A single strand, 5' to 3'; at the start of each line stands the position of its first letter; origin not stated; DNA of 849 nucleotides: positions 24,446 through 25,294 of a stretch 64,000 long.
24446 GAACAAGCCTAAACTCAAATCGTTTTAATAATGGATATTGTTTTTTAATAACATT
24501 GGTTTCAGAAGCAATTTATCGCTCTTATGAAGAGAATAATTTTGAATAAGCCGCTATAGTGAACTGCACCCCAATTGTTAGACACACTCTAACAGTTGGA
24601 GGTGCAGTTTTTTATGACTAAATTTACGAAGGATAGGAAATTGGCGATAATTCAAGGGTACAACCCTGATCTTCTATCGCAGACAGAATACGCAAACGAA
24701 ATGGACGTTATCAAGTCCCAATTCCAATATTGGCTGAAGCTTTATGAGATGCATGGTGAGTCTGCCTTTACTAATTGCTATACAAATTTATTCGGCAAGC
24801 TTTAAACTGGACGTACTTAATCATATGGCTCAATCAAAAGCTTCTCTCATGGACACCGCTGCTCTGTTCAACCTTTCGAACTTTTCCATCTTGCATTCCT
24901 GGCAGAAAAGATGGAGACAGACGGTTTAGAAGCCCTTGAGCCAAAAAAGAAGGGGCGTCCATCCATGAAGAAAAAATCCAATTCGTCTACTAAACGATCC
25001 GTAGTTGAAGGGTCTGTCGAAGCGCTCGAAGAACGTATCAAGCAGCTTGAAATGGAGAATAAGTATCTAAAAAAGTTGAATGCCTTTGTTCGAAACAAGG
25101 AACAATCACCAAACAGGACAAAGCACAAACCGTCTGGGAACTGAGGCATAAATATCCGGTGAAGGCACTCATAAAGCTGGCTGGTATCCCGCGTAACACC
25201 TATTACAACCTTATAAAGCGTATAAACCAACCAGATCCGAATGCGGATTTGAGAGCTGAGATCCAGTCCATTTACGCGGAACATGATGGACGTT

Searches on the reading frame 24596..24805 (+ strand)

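Call 77: search_protein_families(library=pfam, proteins=[window:24596-24805:+], max_evalue=0.01)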
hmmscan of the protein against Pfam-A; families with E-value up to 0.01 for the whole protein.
window:24596-24805:+ (69 aa): 1 family
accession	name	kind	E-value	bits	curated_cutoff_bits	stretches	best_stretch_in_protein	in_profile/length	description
PF06627.17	DUF1153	-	0.00029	21.3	23.5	1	9-58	29-78/87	Protein of unknown function (DUF1153)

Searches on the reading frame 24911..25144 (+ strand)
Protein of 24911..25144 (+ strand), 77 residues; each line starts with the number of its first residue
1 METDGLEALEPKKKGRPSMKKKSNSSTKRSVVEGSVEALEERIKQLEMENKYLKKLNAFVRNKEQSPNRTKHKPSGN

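Call 77: search_protein_families(library=pfam, proteins=[window:24911-25144:+], max_evalue=0.01)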
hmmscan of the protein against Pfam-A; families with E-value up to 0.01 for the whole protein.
window:24911-25144:+ (77 aa): 1 family
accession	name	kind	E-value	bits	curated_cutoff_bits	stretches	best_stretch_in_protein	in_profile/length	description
PF05812.17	Herpes_BLRF2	-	0.0024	18.4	25.8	1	35-55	3-23/119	Herpesvirus BLRF2 protein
